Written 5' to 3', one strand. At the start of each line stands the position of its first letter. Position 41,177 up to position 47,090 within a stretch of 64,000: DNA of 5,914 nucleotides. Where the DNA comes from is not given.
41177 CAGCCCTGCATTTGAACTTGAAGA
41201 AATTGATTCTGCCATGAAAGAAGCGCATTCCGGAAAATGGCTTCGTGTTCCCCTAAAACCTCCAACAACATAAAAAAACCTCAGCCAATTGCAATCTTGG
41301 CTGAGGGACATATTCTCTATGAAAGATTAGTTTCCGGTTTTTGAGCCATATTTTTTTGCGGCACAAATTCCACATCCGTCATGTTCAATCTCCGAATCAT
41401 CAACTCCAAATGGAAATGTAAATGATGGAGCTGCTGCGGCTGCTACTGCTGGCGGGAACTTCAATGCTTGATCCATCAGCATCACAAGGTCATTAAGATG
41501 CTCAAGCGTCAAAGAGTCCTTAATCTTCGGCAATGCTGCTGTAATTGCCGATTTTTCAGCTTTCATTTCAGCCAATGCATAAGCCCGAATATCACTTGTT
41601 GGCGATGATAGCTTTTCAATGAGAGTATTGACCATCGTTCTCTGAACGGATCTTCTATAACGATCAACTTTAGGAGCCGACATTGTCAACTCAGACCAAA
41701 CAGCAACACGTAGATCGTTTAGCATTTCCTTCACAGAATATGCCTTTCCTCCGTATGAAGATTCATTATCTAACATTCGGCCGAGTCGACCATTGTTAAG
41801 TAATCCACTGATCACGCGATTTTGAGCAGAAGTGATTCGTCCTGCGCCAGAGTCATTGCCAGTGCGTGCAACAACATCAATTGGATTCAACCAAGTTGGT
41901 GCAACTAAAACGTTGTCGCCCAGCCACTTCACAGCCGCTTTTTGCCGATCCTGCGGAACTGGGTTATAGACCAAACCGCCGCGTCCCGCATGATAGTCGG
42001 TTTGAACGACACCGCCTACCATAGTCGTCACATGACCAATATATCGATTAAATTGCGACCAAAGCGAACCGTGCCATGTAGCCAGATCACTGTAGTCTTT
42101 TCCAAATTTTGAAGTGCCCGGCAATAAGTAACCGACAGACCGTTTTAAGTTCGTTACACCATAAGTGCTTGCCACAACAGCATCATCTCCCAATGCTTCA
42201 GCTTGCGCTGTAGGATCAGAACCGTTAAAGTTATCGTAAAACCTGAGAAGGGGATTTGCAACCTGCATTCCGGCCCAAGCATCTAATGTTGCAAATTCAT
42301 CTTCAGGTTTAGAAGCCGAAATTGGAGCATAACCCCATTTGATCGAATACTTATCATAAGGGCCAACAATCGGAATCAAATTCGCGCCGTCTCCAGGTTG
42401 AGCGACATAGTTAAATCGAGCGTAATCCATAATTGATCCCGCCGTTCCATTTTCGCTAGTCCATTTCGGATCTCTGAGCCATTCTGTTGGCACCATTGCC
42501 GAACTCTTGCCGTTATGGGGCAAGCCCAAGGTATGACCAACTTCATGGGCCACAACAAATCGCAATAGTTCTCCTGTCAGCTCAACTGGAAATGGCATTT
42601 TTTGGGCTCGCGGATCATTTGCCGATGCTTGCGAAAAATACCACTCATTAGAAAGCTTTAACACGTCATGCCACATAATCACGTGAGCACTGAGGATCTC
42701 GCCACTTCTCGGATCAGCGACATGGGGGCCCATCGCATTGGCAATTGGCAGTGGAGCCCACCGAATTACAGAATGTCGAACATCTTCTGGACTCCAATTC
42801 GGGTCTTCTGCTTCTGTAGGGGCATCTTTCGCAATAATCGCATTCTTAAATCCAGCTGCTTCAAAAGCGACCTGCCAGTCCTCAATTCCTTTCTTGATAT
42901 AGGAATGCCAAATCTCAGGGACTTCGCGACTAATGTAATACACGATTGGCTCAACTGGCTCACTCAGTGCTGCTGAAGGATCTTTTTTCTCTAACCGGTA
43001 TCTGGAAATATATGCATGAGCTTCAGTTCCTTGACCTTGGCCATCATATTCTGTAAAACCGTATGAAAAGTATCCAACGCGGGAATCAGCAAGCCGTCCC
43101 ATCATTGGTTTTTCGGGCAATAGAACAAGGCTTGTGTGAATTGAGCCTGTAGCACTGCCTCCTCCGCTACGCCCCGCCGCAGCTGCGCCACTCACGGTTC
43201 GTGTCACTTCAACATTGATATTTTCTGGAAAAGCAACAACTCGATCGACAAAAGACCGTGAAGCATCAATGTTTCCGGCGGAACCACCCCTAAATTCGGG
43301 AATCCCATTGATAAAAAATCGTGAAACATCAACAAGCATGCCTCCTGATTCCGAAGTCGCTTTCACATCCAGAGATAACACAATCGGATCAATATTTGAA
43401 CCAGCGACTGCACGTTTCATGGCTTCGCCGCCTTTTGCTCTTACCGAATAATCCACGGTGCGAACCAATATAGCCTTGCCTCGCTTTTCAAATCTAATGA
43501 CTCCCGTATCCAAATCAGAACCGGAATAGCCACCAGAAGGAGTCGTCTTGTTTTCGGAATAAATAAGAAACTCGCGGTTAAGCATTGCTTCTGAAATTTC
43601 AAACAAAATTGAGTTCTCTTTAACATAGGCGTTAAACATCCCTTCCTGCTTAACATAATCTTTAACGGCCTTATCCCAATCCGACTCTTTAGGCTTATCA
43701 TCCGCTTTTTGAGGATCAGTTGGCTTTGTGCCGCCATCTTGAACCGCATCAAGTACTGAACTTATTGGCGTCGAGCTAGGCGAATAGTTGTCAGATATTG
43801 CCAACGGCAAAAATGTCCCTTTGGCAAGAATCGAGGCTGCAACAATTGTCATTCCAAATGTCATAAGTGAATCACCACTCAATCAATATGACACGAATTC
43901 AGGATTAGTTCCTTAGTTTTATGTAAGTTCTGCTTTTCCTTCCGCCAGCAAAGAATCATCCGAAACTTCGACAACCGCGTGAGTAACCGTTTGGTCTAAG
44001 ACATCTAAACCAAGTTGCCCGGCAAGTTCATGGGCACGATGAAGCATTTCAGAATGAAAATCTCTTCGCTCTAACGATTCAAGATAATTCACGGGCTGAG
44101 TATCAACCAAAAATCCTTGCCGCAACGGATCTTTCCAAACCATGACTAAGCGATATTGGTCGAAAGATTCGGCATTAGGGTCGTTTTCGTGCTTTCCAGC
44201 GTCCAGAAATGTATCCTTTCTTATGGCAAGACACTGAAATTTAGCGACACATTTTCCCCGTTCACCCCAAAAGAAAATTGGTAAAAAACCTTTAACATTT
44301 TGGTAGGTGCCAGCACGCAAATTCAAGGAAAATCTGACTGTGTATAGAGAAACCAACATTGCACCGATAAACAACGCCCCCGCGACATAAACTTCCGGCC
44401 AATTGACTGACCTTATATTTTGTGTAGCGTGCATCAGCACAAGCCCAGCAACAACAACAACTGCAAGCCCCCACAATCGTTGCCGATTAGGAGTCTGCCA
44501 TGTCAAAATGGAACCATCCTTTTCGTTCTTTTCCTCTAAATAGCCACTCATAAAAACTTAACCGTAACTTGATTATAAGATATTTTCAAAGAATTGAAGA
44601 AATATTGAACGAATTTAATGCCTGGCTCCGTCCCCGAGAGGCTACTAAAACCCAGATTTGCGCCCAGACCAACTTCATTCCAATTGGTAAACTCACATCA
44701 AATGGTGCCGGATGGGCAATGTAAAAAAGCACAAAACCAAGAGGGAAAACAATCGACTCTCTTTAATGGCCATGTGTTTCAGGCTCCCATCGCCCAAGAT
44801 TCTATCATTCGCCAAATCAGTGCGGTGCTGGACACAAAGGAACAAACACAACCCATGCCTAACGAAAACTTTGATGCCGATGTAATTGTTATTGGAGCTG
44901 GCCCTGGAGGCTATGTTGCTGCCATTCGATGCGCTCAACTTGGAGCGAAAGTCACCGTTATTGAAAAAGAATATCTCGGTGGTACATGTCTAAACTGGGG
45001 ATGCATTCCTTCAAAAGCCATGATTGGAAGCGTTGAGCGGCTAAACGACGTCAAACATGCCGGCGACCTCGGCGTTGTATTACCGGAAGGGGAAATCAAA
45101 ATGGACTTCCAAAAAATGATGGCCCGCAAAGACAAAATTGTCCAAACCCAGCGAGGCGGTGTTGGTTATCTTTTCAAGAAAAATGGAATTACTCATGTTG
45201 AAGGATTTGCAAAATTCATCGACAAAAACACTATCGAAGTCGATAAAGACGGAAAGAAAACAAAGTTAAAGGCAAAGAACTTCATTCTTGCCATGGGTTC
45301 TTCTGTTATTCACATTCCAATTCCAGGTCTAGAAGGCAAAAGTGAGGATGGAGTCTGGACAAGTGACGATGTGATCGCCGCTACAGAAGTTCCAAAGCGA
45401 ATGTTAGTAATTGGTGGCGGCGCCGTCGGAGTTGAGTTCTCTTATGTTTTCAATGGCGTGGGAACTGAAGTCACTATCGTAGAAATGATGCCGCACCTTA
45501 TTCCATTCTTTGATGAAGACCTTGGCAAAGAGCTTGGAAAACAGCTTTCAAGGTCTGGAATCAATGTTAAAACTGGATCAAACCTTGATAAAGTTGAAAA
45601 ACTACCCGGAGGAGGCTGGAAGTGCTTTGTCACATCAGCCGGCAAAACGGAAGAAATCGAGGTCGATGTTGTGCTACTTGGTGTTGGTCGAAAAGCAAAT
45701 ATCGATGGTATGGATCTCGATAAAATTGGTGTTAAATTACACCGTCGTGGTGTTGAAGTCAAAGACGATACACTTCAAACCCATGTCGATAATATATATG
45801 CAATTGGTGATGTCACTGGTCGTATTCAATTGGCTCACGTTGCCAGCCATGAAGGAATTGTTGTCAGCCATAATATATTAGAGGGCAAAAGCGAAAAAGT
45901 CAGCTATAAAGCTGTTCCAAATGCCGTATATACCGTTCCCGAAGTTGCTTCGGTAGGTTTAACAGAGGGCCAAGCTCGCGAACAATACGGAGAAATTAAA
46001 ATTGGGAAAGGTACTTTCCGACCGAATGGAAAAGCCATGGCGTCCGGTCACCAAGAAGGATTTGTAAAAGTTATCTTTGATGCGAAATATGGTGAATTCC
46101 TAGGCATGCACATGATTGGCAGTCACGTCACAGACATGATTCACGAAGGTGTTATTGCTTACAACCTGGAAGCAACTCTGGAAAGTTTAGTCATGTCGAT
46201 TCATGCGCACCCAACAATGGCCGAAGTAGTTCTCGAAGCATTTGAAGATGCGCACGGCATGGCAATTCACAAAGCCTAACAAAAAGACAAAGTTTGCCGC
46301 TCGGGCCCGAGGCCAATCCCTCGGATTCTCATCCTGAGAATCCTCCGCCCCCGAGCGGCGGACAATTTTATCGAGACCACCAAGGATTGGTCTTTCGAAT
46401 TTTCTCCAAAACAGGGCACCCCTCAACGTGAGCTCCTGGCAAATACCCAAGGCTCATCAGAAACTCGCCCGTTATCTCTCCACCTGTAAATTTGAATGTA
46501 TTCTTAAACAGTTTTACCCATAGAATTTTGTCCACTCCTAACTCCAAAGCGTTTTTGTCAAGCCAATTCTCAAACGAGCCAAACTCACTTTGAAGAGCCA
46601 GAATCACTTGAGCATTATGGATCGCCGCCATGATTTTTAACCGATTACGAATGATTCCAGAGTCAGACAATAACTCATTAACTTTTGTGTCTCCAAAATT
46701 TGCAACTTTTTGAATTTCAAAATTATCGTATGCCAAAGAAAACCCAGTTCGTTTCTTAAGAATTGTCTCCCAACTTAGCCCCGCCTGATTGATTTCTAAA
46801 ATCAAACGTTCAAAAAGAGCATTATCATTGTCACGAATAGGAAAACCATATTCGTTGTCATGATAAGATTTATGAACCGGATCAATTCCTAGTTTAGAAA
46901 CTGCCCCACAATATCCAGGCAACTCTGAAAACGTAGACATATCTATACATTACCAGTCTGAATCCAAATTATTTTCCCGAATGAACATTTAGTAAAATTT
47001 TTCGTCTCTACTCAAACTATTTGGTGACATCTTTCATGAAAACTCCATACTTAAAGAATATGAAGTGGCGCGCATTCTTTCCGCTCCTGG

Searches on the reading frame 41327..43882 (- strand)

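Call 76: search_protein_families(library=pfam, proteins=[window:41327-43882:-], max_evalue=0.001)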
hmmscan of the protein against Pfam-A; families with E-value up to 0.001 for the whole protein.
window:41327-43882:- (851 aa): 5 families
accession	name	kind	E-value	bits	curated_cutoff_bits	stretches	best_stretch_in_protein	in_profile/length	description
PF16313.11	DUF4953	-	1.8e-99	333.4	24.2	1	428-733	1-314/316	Met-zincin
PF17148.9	DUF5117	-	1.3e-43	149.5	27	1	121-300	1-189/189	Domain of unknown function (DUF5117)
PF17162.9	DUF5118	-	2.1e-09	37.4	27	1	68-109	3-45/50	Domain of unknown function (DUF5118)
PF00413.30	Peptidase_M10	-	0.00025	21.4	24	1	439-466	107-135/159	Matrixin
PF13583.11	Reprolysin_4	-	0.00093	19.3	22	0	443-489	138-177/203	Metallo-peptidase family M12B Reprolysin-like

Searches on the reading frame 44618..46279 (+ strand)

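Call 76: search_protein_families(library=pfam, proteins=[window:44618-46279:+], max_evalue=0.001)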
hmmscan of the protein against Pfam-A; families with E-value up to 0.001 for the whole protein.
window:44618-46279:+ (553 aa): 13 families
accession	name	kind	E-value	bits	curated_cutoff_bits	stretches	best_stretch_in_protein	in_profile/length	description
PF07992.20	Pyr_redox_2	-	5.3e-72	243.1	26.1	1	88-413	2-291/291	Pyridine nucleotide-disulphide oxidoreductase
PF02852.28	Pyr_redox_dim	-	5e-36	123.7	25.3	1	433-541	1-109/110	Pyridine nucleotide-disulphide oxidoreductase, dimerisation domain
PF00070.33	Pyr_redox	-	1.2e-20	74.3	22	1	261-329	1-69/82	Pyridine nucleotide-disulphide oxidoreductase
PF13738.12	Pyr_redox_3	-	2.2e-12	47.3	30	1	90-397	1-305/305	Pyridine nucleotide-disulphide oxidoreductase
PF01134.28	GIDA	-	5e-11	42.7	22.1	1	88-233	1-158/391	Glucose inhibited division protein A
PF00890.30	FAD_binding_2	-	1.7e-08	34.5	20.4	1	88-125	1-38/414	FAD binding domain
PF12831.13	FAD_oxidored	-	8.1e-08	32.4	27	1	88-124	1-38/416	FAD dependent oxidoreductase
PF01262.27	AlaDh_PNT_C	-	1.4e-07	31.7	23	0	87-118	29-60/214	Alanine dehydrogenase/PNT, C-terminal domain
PF13450.12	NAD_binding_8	-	3.9e-07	30.7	21.9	1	91-125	1-36/68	NAD(P)-binding Rossmann-like domain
PF03486.20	HI0933_like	-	4.5e-07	30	50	1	88-118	2-32/244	HI0933-like protein Rossmann domain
PF01266.30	DAO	-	1.3e-05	25.4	27.9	1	88-123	1-38/353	FAD dependent oxidoreductase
PF01494.25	FAD_binding_3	-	8.3e-05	22.4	22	0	86-117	1-32/349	FAD binding domain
PF01946.23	Thi4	-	0.00038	20.2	26.2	1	85-122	16-54/235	Thi4 family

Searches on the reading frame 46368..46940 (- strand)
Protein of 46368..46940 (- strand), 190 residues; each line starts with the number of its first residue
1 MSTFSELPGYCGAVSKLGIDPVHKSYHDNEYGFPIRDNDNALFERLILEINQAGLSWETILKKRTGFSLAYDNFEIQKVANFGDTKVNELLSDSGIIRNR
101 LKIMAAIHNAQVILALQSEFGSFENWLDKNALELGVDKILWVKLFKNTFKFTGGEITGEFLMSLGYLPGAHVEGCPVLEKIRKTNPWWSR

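Call 76: search_protein_families(library=pfam, proteins=[window:46368-46940:-], max_evalue=0.001)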
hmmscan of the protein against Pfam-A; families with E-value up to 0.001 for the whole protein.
window:46368-46940:- (190 aa): 1 family
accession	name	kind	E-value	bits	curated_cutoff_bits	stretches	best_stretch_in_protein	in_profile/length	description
PF03352.18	Adenine_glyco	-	3.7e-40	138.1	25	1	20-129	5-113/177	Methyladenine glycosylase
